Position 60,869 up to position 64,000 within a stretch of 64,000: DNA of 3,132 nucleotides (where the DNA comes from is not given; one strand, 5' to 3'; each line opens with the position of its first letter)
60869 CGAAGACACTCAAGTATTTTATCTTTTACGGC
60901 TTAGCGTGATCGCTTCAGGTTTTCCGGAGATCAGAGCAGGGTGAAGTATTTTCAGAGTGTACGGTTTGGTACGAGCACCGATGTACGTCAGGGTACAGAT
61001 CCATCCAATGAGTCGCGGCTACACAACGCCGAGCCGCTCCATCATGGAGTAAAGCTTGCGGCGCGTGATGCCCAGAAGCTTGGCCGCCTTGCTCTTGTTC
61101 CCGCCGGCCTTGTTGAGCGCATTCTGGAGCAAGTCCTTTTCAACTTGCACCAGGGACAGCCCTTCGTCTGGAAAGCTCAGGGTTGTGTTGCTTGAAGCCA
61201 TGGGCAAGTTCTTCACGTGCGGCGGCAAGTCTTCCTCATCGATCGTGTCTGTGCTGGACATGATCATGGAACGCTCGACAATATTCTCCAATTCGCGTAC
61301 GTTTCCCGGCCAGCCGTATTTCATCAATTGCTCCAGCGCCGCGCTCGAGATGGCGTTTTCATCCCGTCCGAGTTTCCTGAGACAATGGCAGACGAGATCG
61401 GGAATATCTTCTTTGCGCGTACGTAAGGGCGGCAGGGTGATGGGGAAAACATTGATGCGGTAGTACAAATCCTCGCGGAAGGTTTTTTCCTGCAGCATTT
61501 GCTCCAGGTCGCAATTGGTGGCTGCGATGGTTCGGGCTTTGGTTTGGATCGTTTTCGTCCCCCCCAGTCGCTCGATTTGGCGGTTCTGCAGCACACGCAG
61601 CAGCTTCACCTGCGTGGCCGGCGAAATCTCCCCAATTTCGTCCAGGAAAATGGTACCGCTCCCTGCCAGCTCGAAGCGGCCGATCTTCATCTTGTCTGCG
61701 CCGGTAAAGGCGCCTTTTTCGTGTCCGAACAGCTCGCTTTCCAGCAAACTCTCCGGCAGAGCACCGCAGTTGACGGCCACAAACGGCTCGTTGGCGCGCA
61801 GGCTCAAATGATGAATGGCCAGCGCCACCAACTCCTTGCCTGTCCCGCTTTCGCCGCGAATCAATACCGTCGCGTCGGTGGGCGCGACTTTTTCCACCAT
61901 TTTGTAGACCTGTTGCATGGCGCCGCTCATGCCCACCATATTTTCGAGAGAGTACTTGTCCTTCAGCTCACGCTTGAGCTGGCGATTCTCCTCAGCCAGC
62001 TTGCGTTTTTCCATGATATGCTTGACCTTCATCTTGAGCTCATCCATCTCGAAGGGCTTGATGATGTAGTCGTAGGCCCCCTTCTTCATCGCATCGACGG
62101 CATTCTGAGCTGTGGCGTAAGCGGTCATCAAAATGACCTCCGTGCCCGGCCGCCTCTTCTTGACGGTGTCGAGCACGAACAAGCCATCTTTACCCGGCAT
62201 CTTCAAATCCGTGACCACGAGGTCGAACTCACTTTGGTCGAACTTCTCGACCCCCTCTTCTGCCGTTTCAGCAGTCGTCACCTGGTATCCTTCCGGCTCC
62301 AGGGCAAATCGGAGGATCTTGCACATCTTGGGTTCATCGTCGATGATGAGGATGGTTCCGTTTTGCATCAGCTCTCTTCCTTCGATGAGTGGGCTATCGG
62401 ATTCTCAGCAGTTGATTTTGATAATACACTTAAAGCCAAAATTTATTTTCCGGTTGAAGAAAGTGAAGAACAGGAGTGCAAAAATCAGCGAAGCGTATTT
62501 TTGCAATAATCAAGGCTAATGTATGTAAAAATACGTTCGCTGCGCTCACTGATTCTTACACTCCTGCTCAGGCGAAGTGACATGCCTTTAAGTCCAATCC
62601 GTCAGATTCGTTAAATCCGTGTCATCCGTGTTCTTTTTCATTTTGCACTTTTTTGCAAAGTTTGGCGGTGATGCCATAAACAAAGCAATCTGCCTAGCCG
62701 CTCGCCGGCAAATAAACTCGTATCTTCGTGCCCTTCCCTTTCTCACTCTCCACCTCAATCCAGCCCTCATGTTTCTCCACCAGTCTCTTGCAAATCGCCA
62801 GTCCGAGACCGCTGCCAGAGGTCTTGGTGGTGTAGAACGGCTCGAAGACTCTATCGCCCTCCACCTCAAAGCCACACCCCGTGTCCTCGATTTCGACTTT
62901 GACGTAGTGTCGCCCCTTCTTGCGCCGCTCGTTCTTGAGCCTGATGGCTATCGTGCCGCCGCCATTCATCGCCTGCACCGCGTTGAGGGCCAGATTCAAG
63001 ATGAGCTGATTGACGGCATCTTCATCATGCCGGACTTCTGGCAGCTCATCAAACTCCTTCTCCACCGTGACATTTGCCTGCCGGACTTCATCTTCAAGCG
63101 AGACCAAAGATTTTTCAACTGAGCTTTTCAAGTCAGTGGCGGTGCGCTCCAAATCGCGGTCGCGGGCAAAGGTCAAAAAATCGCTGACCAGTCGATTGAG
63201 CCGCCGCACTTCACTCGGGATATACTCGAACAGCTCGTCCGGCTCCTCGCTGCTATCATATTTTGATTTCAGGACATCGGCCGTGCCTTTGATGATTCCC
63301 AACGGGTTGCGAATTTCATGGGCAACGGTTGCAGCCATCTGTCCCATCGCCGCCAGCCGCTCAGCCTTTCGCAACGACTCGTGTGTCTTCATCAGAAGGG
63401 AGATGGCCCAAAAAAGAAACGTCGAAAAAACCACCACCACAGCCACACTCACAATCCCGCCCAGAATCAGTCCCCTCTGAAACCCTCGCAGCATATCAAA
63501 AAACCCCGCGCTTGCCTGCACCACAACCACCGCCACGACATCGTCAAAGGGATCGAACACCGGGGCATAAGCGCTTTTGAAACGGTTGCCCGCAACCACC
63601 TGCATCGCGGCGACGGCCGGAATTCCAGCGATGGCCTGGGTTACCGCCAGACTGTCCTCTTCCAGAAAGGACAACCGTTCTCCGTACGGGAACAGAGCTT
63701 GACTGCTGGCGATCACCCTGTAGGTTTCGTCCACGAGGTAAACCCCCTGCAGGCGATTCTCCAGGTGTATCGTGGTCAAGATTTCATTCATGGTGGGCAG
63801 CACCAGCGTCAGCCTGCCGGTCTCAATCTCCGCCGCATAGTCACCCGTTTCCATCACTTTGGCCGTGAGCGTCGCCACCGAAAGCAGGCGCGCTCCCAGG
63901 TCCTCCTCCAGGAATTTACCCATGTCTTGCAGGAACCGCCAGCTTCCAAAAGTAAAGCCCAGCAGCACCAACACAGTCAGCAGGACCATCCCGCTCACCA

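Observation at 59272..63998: Sigma-54 two-component module with a candidate sigma-54 promoter in front of a cysteine-punctuated helical secreted protein and a giant T9SS cargo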

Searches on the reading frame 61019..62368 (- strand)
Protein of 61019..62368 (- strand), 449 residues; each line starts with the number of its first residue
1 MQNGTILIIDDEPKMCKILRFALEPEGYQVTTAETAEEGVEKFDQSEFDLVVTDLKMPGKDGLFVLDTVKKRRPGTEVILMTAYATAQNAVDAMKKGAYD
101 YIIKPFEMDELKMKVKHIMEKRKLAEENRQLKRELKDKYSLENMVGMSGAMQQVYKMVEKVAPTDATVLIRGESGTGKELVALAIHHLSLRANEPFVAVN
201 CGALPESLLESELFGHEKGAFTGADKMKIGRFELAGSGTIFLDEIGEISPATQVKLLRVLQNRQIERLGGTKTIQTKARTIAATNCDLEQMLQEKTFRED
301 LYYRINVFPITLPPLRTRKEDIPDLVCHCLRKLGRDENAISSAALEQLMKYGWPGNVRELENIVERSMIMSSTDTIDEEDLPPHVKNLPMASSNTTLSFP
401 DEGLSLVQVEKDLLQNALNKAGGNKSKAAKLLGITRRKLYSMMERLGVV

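Call 5: search_protein_families(library=pfam, proteins=[window:61019-62368:-], max_evalue=0.01)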
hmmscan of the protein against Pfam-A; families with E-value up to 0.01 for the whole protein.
window:61019-62368:- (449 aa): 12 families
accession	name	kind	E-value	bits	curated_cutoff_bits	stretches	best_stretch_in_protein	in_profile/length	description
PF00158.32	Sigma54_activat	-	7.3e-72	241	20.2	1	145-310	2-167/168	Sigma-54 interaction domain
PF00072.30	Response_reg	-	1.6e-30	106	30.2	1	6-115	1-110/111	Response regulator receiver domain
PF25601.1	AAA_lid_14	-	2.2e-22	79.1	27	1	316-388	1-77/87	AAA+ ATPase lid domain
PF14532.12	Sigma54_activ_2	-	1.9e-18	67.5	25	1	145-315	1-138/138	Sigma-54 interaction domain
PF02954.25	HTH_8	-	1.5e-13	50.7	22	1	406-443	2-39/42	Bacterial regulatory protein, Fis family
PF07728.20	AAA_5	-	5.1e-08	33.4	22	1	168-285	2-122/139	AAA domain (dynein-related subfamily)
PF07724.20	AAA_2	-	0.00022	21.7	27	1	167-296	5-135/166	AAA domain (Cdc48 subfamily)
PF00004.35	AAA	-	0.00035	21.4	21.2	1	168-293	1-115/131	ATPase family associated with various cellular activities (AAA)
PF01078.27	Mg_chelatase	-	0.00078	19.3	20.3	0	223-285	93-157/207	Magnesium chelatase, subunit ChlI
PF06068.19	TIP49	-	0.0015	18.2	23.8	1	134-202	16-86/347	TIP49 P-loop domain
PF07726.17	AAA_3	-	0.007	16.7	27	0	168-285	2-111/131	ATPase family associated with various cellular activities (AAA)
PF00493.29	MCM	-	0.0077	15.8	23.3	0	165-301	57-188/224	MCM P-loop domain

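Call 51: search_protein_families(library=ncbifam, proteins=[window:61019-62368:-], max_evalue=0.01)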
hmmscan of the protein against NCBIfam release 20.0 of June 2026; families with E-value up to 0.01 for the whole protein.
window:61019-62368:- (449 aa): 123 families (the best 25 are shown)
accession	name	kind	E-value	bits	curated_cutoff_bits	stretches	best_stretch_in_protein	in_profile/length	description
NF008469.0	PRK11361.1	equivalog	1.3e-144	482.4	714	1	5-441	6-449/461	acetoacetate metabolism transcriptional regulator AtoC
TIGR01818.1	ntrC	equivalog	3.2e-131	438.3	558.6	1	6-440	1-457/463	nitrogen regulation protein NR(I)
TIGR02915.1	PEP_resp_reg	equivalog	9.2e-131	436.7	502.6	1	6-448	1-444/445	PEP-CTERM-box response regulator transcription factor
NF007689.0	PRK10365.1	equivalog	1.4e-125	419.6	760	1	5-444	7-440/441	sigma-54-dependent response regulator transcription factor ZraR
TIGR01817.1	nifA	equivalog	2.2e-118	396.4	528.85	1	119-381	171-438/534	nif-specific transcriptional activator NifA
NF008176.1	PRK10923.1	equivalog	1.6e-111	373.2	620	1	1-396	1-396/469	nitrogen regulation protein NR(I)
NF041552.1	TF_PrdR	equivalog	3.5e-108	362.4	795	1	107-445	236-575/577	sigma-54 dependent transcriptional regulator PrdR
NF011695.0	PRK15115.1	equivalog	1.3e-107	360.3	763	1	4-445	7-435/445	two-component system response regulator GlrR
NF051870.1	NAssimRespRegNtrX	equivalog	2.7e-106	356.2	600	1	5-448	3-452/452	nitrogen assimilation response regulator NtrX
NF041946.1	LuxO_transreg_Vib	equivalog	1.4e-105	353.8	800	1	13-443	6-457/463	quorum-sensing sigma-54 dependent transcriptional regulator LuxO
NF049963.1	RespRegFlgRCampy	domain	1.4e-104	350.4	750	1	6-444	3-425/429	fla regulon two-component system response regulator FlgR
NF003451.0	PRK05022.1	equivalog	1.4e-97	327.6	476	1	113-448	159-510/512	nitric oxide reductase transcriptional regulator NorR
NF038308.1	RNA_repair_RtcR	equivalog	9.3e-96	321.7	650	1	81-440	117-505/530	RNA repair transcriptional activator RtcR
NF011958.0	PRK15429.1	equivalog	2.7e-95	320.4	830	1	121-448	357-686/692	formate hydrogenlyase transcriptional activator FlhA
NF050807.1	TransRegFlbDCaul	equivalog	1e-94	318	750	1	15-440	13-432/454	sigma-54-dependent transcriptional regulator FlbD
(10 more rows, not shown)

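Call 66: search_solved_structures(query=window:61019-62368:-, max_evalue=1e-40)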
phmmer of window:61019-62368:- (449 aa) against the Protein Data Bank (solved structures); distinct sequences matched with E-value up to 1e-40: 35.
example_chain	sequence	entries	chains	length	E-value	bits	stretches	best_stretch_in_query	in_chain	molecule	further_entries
4l4u_A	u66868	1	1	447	1.2e-99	337.4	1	5-448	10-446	Transcriptional regulator (NtrC family)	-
1ny5_A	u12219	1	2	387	4.5e-97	328.8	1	6-381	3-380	transcriptional regulator (NtrC family)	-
9qq6_C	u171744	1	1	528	2.5e-93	316.5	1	115-445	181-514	Nif-specific regulatory protein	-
1ojl_A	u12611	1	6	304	1.9e-89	303.7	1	143-444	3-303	TRANSCRIPTIONAL REGULATORY PROTEIN ZRAR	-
3dzd_A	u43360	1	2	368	5.2e-87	295.7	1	6-375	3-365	Transcriptional regulator (NtrC family)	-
5ep0_A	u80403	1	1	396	1.3e-83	284.6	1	1-385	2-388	Putative repressor protein luxO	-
5m7n_A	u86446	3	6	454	3.2e-83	283.2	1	5-448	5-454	Nitrogen assimilation regulatory protein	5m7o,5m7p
8p53_C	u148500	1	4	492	3.8e-82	279.7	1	122-388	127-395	Transcriptional regulator FleQ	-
5exx_A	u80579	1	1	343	1.8e-81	277.5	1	142-388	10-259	Transcriptional regulator FleQ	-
6jdi_A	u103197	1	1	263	3.9e-79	269.8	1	142-386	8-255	Nitrogen assimilation regulatory protein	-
8pb9_D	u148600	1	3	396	1.4e-78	267.9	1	122-385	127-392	Transcriptional regulator FleQ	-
5exp_A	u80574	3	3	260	1.8e-78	267.6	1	142-385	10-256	Transcriptional regulator FleQ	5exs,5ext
6j7e_A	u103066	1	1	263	1.9e-78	267.5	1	142-386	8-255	Nitrogen assimilation regulatory protein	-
7ejw_C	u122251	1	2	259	2.1e-78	267.4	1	142-385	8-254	Transcriptional regulator FleQ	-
6jdl_A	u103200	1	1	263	5e-78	266.1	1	142-386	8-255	Nitrogen assimilation regulatory protein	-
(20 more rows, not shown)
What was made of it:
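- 61019..62368 (-): NtrC-family sigma-54 enhancer-binding response regulator (REC, AAA+ with GAFTGA, Fis-type HTH). Nearest solved structures are Aquifex NtrC-family regulators 4L4U and 1NY5, NifA and ZraR 1OJL (call 66).
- On Bacterial enhancer-binding protein, NtrC subfamily: PDB 4L4U at E 1e-99 (call 66).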

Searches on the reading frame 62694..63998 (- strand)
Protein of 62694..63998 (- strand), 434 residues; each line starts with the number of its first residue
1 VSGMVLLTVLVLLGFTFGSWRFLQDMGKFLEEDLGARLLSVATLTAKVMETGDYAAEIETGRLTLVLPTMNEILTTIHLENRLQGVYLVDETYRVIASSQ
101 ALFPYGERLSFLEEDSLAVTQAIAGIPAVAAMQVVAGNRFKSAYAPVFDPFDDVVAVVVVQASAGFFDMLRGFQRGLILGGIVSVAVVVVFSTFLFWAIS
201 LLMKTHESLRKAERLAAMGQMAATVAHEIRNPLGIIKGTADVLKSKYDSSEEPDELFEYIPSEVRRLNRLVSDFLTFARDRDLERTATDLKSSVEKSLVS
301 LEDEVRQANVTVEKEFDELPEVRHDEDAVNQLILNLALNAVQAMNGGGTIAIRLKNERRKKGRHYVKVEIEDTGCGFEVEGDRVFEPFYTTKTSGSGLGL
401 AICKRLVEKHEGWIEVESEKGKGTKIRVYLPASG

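Call 5: search_protein_families(library=pfam, proteins=[window:62694-63998:-], max_evalue=0.01)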
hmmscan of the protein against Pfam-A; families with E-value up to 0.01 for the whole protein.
window:62694-63998:- (434 aa): 3 families
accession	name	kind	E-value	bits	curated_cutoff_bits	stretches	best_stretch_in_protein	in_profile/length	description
PF02518.31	HATPase_c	-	4.7e-27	95.1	26.4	1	325-432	2-109/111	Histidine kinase-, DNA gyrase B-, and HSP90-like ATPase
PF00512.31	HisKA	-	6.9e-17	61.7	26.9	1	218-279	2-62/66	His Kinase A (phospho-acceptor) domain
PF13581.12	HATPase_c_2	-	0.0022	18.4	27.4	1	338-428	41-125/127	Histidine kinase-like ATPase domain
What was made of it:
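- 62694..63998 (-): Sensor histidine kinase. Two TM segments flank a periplasmic domain of about 150 aa, followed by HisKA and HATPase_c. The N-terminus is cut by the window end. Pfam, call 5.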

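Call 51: search_protein_families(library=ncbifam, proteins=[window:62694-63998:-], max_evalue=0.01)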
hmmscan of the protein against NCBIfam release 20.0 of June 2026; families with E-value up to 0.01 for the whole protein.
window:62694-63998:- (434 aa): 83 families (the best 25 are shown)
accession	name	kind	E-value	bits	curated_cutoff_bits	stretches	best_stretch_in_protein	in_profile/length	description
NF008468.0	PRK11360.1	equivalog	1.5e-65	221.8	646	1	199-432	377-608/616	two-component system sensor histidine kinase AtoS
NF007688.0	PRK10364.1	equivalog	4e-58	197.3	479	1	183-432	202-451/460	two-component system sensor histidine kinase ZraS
NF010411.0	PRK13837.1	equivalog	3.1e-47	161.1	647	1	206-433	438-676/828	two-component system VirA-like sensor kinase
NF053867.1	SprKinKinDBac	equivalog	9.9e-46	156.2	775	1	192-433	257-498/500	sporulation kinase KinD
NF052574.1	HisKinEspCMyxo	equivalog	1.1e-42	146.1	1200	1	208-433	407-638/785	serine histidine kinase EspC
NF046044.1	PnpS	equivalog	3.5e-39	134.9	400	1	199-431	153-390/390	two-component system histidine kinase PnpS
NF038348.1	T2SS_HK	subfamily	1.3e-37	129.5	450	2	265-431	409-572/574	histidine kinase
NF046020.1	HisKinCckABruc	equivalog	1.1e-33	116.1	1000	1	208-431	470-706/868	cell cycle histidine kinase CckA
NF046026.1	HisKinCckACaul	equivalog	3.1e-33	114.8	1000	1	99-432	187-532/678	cell cycle histidine kinase CckA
NF052573.1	HisKinEspAMyxo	equivalog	6.4e-33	113.7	1400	1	208-432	374-611/755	serine histidine kinase EspA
TIGR02966.1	phoR_proteo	equivalog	1.2e-32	113.3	334.2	1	211-429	106-332/333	phosphate regulon sensor histidine kinase PhoR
NF033092.0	HK_WalK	equivalog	2.1e-32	112.5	725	1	221-431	375-593/594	cell wall metabolism sensor histidine kinase WalK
NF010076.0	PRK13557.1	subfamily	2.7e-31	108.6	631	1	203-433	148-395/540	histidine kinase famiy protein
NF008293.1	PRK11073.1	equivalog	4e-31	108.5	240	1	206-431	119-346/349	nitrogen regulation protein NR(II)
TIGR02916.1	PEP_his_kin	equivalog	1.6e-29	103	300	1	203-431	460-679/679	XrtA/PEP-CTERM system histidine kinase PrsK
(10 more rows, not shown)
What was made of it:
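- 62694..63998 (-): The kinase core is nearest AtoS/ZraS but below their cutoffs (call 51).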
